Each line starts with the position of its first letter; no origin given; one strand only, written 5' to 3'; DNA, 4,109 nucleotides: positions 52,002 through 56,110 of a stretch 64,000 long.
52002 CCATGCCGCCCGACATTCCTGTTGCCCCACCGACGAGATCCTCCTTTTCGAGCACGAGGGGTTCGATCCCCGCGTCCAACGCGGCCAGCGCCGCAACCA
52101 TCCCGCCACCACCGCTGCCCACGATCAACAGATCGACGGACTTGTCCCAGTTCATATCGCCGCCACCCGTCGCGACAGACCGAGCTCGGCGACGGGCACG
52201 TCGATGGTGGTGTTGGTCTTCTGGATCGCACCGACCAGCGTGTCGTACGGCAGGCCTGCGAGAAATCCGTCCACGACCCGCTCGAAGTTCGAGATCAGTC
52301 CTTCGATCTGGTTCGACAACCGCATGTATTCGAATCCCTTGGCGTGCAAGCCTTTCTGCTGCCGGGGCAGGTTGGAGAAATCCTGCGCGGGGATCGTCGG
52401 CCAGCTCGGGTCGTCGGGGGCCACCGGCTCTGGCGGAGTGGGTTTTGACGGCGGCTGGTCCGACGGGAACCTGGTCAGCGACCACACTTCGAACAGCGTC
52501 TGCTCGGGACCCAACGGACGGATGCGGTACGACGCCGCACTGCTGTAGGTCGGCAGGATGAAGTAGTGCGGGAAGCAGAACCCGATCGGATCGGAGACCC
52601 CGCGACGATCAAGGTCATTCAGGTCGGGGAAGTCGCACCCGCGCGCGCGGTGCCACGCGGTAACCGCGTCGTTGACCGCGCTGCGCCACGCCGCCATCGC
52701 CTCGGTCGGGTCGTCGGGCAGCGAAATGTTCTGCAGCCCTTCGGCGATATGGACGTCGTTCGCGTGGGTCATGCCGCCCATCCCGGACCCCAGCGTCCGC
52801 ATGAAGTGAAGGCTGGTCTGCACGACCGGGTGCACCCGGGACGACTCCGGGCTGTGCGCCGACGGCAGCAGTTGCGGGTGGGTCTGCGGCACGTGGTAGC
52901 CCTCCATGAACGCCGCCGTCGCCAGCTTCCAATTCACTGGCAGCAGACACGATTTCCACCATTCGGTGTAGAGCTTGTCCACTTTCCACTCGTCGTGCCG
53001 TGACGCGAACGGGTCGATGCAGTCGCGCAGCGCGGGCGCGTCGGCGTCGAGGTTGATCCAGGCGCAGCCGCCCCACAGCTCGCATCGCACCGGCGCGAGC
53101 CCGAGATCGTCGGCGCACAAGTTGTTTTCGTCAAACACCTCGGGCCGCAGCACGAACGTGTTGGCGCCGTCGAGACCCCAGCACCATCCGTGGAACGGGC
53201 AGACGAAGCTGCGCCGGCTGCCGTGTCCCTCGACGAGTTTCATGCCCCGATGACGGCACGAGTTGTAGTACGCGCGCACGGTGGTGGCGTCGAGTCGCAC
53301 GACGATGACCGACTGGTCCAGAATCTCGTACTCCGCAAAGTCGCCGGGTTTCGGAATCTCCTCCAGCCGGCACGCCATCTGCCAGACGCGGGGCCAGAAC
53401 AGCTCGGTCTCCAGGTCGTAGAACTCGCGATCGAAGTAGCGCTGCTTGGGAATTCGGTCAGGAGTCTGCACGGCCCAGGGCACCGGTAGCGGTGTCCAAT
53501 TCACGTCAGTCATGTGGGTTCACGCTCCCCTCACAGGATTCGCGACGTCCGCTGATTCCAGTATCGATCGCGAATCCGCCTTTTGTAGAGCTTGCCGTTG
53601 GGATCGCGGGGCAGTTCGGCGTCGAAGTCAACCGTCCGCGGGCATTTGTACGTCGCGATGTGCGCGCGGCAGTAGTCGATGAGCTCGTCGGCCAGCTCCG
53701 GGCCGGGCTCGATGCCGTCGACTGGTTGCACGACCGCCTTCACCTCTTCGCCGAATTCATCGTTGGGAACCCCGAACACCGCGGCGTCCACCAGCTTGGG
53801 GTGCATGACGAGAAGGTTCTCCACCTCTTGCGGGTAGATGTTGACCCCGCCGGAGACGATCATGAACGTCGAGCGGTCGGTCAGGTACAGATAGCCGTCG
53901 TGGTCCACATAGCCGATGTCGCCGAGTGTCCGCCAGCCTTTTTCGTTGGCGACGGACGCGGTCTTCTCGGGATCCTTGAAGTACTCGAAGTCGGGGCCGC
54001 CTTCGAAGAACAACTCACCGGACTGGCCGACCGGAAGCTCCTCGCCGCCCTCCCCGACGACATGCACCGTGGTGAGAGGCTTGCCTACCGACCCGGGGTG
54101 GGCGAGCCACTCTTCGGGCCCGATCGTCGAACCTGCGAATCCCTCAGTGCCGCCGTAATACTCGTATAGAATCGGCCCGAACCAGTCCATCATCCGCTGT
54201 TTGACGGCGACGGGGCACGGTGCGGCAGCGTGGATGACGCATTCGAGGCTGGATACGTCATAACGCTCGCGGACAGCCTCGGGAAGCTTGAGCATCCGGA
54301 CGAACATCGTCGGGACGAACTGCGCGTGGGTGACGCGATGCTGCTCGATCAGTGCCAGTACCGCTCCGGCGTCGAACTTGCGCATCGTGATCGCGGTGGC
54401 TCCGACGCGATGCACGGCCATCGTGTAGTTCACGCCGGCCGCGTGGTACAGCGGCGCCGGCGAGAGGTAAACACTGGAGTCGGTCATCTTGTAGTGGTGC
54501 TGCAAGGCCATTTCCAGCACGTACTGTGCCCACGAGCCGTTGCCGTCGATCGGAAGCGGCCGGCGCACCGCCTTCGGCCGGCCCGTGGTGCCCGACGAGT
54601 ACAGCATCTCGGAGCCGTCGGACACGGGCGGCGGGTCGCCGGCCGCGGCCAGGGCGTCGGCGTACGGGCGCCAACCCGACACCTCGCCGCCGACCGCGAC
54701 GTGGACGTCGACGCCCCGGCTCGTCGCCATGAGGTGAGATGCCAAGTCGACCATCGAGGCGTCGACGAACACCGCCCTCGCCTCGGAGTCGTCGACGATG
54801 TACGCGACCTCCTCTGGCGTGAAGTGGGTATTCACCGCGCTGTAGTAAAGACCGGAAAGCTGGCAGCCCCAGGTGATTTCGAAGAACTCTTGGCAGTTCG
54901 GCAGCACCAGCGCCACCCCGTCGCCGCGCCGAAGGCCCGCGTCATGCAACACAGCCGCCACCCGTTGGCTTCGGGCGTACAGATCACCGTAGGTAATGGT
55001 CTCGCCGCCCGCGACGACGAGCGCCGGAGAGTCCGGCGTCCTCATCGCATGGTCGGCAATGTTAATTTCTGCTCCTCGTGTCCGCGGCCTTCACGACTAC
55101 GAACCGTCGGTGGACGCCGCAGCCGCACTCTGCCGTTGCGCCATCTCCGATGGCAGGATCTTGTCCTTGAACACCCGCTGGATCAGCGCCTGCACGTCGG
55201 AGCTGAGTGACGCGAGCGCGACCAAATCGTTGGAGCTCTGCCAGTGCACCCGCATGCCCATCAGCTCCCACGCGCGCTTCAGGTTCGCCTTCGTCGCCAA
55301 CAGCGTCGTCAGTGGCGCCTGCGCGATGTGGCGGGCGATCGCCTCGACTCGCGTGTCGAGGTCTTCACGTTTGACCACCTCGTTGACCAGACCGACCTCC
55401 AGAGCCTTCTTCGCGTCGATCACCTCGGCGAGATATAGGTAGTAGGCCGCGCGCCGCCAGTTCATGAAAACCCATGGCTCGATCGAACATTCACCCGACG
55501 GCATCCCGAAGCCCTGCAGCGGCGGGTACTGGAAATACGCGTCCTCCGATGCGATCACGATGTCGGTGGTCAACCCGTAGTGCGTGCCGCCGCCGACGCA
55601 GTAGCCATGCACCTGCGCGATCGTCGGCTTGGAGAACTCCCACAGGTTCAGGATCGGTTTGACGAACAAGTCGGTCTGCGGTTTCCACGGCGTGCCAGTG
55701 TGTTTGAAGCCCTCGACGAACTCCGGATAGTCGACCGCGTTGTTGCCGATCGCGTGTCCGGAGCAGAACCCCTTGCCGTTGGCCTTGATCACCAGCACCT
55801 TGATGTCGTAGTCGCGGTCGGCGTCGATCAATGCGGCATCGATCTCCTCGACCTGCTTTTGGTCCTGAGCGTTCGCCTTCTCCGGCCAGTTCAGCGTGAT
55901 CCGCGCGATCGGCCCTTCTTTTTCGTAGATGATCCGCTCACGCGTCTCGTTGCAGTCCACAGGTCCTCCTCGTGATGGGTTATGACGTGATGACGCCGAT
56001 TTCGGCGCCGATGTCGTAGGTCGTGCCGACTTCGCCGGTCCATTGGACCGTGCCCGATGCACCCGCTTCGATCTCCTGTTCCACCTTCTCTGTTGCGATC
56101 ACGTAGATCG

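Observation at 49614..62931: Uncharacterised 13-gene steroid/terpenoid-type catabolic cluster next to ileS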

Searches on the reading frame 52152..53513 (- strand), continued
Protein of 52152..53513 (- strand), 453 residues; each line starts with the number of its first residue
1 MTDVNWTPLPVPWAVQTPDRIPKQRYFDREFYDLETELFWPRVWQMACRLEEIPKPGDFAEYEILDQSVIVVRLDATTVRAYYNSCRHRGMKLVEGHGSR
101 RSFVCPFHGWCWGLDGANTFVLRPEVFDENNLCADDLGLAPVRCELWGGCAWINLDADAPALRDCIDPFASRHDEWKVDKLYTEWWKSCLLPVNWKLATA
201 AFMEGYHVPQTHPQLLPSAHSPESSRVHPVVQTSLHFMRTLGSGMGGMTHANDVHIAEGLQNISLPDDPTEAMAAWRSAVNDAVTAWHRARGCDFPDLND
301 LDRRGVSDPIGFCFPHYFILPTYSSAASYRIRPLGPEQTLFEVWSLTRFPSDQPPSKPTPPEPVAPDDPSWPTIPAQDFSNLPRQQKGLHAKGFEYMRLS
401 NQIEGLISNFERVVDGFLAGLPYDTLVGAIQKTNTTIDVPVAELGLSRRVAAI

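Call 59: search_solved_structures(query=window:52152-53513:-, max_evalue=1e-24, show_alignments=4)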
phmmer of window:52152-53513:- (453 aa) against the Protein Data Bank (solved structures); distinct sequences matched with E-value up to 1e-24: 5.
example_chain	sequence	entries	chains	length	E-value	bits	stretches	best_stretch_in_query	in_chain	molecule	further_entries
2ckf_A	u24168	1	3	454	4e-28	101.7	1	23-223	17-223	RING-HYDROXYLATING DIOXYGENASE ALPHA SUBUNIT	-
8k0a_A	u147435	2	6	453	4.4e-26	95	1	19-209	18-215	3-phenylpropionate/cinnamic acid dioxygenase subunit alpha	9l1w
2gbw_A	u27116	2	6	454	4.7e-25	91.6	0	23-218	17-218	Biphenyl 2,3-Dioxygenase Alpha Subunit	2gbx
6y9c_A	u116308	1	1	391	6.4e-25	91.2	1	21-218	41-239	Carnitine monooxygenase oxygenase subunit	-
6y8j_A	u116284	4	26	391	9.1e-25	90.7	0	21-218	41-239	Carnitine monooxygenase oxygenase subunit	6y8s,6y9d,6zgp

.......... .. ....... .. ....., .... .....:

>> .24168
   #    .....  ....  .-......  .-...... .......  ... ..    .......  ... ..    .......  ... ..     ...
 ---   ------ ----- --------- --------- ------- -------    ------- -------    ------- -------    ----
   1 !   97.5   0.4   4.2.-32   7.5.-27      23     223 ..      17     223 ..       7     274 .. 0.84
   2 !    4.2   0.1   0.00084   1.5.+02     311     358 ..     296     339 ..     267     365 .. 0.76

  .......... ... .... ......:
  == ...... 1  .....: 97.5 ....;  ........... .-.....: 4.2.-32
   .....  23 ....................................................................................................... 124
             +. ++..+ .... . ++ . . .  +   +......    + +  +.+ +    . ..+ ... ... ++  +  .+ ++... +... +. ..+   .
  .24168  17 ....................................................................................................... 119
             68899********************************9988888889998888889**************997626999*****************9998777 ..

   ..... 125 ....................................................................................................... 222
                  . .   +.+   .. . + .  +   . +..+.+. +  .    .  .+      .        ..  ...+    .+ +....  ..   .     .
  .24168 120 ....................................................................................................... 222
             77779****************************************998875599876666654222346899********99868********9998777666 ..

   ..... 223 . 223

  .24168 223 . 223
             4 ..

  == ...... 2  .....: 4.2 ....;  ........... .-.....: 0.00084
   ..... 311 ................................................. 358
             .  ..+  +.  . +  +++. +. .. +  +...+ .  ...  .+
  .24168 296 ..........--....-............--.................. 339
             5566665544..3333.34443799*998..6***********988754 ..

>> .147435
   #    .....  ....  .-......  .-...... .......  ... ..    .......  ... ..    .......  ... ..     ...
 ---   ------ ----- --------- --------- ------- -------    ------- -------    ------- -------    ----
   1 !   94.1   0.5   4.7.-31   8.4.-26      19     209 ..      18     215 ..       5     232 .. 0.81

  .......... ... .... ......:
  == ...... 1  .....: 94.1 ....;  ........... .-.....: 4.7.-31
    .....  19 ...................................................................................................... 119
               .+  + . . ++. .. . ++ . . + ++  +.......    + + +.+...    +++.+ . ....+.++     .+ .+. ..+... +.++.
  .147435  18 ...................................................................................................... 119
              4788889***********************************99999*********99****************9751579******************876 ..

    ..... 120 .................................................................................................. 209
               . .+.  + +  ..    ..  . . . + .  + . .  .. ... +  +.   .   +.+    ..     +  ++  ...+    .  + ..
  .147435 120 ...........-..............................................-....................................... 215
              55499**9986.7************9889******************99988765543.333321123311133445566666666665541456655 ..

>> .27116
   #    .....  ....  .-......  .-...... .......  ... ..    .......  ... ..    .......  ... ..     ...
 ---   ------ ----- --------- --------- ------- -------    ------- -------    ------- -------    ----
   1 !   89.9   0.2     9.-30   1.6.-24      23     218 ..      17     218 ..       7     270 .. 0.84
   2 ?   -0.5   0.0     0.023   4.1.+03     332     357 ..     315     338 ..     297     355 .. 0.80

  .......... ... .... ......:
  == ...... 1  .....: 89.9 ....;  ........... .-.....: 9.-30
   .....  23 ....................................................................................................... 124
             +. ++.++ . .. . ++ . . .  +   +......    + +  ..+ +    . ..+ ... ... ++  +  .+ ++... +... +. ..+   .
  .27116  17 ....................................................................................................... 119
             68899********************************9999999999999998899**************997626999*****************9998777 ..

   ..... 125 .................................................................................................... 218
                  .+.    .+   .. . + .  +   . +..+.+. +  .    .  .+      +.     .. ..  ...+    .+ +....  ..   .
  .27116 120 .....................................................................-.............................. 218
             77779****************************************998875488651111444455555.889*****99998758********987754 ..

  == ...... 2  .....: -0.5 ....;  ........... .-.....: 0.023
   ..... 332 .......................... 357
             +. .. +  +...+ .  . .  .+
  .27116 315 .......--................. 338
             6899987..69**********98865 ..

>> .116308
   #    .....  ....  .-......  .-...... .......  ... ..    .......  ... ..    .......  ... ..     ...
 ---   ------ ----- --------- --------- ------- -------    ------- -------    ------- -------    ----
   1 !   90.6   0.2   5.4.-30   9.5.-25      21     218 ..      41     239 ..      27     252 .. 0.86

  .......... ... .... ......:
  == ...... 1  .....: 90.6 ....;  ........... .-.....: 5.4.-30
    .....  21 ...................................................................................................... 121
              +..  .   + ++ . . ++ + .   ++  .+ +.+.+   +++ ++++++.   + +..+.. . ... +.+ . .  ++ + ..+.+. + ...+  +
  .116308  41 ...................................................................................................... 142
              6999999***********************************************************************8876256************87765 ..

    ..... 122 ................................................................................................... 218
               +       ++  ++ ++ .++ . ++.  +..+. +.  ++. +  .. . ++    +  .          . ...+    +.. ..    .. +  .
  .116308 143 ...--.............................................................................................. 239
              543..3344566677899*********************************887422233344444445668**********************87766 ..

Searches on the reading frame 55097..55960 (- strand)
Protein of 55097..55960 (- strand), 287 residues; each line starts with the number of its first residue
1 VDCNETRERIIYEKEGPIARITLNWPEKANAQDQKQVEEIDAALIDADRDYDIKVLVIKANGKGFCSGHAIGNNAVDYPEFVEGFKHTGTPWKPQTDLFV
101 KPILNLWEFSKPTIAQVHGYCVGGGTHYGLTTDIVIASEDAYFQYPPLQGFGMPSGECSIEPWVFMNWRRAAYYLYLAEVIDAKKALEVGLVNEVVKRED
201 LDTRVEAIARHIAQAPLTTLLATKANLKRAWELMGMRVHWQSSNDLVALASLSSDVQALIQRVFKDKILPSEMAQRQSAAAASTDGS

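Call 4: search_protein_families(library=pfam, proteins=[window:55097-55960:-], max_evalue=0.001)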
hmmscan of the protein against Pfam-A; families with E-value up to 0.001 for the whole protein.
window:55097-55960:- (287 aa): 2 families
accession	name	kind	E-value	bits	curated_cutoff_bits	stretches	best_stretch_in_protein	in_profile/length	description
PF00378.25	ECH_1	-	5.6e-30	104.9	27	1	14-235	2-213/251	Enoyl-CoA hydratase/isomerase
PF16113.10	ECH_2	-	9.6e-15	55.3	27.2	1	19-225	2-203/335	Enoyl-CoA hydratase/isomerase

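Call 6: search_protein_families(library=ncbifam, proteins=[window:55097-55960:-], max_evalue=0.00001)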
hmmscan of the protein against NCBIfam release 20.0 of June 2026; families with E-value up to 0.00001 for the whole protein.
window:55097-55960:- (287 aa): 65 families (the best 25 are shown)
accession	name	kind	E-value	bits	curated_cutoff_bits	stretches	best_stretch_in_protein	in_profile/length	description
NF006140.0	PRK08290.1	subfamily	1.3e-52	178.9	280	1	5-251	5-261/292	enoyl-CoA hydratase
NF006128.0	PRK08272.1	subfamily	7.5e-46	156.8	257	1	5-250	10-269/308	crotonase/enoyl-CoA hydratase family protein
NF009125.0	PRK12478.1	equivalog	1e-36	126.5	347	1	8-238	7-239/304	crotonase/enoyl-CoA hydratase family protein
NF005126.0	PRK06563.1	subfamily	1.7e-30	106.3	261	1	5-241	4-230/263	crotonase/enoyl-CoA hydratase family protein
NF051848.1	EnCoAHydtEchA19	equivalog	3.3e-30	105.5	400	1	11-247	3-231/258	enoyl-CoA hydratase EchA19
NF004781.0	PRK06127.1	subfamily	1.9e-29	103.1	291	1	5-232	8-228/269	enoyl-CoA hydratase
NF006588.0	PRK09120.1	equivalog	2.4e-29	102.4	276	1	6-234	6-228/276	p-hydroxycinnamoyl CoA hydratase/lyase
NF004796.0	PRK06144.1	subfamily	1.2e-28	100.4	272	1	5-262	5-250/262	enoyl-CoA hydratase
NF042430.2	EnCoAhydt_DpgD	equivalog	1.5e-28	100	400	1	12-230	1-215/258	enoyl-CoA-hydratase DpgD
NF004525.0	PRK05870.1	equivalog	3.4e-28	99.3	285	1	8-232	3-215/249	enoyl-CoA hydratase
NF006699.0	PRK09245.1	subfamily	1.4e-27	96.6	354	1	8-256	3-248/266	crotonase/enoyl-CoA hydratase family protein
NF004475.0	PRK05809.1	subfamily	2.2e-26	92.9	394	1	9-229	5-216/260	short-chain-enoyl-CoA hydratase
NF006008.0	PRK08139.1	equivalog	4.9e-26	91.8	313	1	6-256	9-248/266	enoyl-CoA hydratase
NF004840.0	PRK06190.1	equivalog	7.5e-26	91.3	253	1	8-235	4-221/260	enoyl-CoA hydratase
NF006109.0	PRK08260.1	subfamily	9e-26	90.8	320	1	8-243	4-248/296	enoyl-CoA hydratase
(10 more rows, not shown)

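Call 36: search_solved_structures(query=window:55097-55960:-, max_evalue=1e-25)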
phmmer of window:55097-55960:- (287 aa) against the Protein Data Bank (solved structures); distinct sequences matched with E-value up to 1e-25: 4.
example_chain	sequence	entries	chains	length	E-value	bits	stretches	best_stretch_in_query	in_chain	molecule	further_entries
4k29_A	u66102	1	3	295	2.7e-32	115.4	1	6-246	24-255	Enoyl-CoA hydratase/isomerase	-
3njb_A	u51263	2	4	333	4.5e-29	104.8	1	9-229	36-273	Enoyl-CoA hydratase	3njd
3ome_A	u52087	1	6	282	1.8e-27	99.5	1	14-245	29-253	Enoyl-CoA hydratase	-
3t3w_A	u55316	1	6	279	3.3e-27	98.7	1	7-245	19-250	Enoyl-CoA hydratase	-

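Call 91: search_solved_structures(query=window:55097-55960:-, max_evalue=1e-12)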
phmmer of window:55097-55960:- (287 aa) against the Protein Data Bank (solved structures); distinct sequences matched with E-value up to 1e-12: 72 (the best 60 are shown).
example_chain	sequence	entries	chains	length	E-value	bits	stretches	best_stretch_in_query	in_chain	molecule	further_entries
4k29_A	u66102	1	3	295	2.7e-32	115.4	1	6-246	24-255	Enoyl-CoA hydratase/isomerase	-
3njb_A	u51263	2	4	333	4.5e-29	104.8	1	9-229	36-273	Enoyl-CoA hydratase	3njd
3ome_A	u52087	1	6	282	1.8e-27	99.5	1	14-245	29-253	Enoyl-CoA hydratase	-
3t3w_A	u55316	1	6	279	3.3e-27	98.7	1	7-245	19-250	Enoyl-CoA hydratase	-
5zai_A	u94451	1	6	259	6.6e-23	84.6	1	9-224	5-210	3-hydroxypropionyl-coenzyme A dehydratase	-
3tlf_A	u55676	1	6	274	6.8e-20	74.7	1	8-219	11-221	enoyl-CoA hydratase/isomerase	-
9qwv_A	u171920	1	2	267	7.8e-20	74.5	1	10-230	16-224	Enoyl-CoA hydratase, mitochondrial, putative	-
3sll_A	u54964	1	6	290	3.9e-19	72.2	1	16-231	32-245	Probable enoyl-CoA hydratase/isomerase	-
3p5m_A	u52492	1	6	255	7e-19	71.4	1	10-227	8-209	Enoyl-CoA hydratase/isomerase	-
5z7r_A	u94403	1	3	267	7.3e-19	71.3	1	9-225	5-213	Short-chain-enoyl-CoA hydratase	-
6l3o_A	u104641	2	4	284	9.2e-19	71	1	12-234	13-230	Hydroxycinnamoyl-CoA hydratase-lyase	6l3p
3fdu_A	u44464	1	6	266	1.3e-18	70.5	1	14-230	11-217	Putative enoyl-CoA hydratase/isomerase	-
2iex_A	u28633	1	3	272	2.6e-18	69.5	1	8-229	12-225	Dihydroxynapthoic acid synthetase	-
4els_A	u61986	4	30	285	3e-18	69.3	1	2-227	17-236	1,4-Dihydroxy-2-naphthoyl-CoA synthase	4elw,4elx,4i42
3t88_A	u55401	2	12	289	3.2e-18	69.2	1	2-226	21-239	1,4-Dihydroxy-2-naphthoyl-CoA synthase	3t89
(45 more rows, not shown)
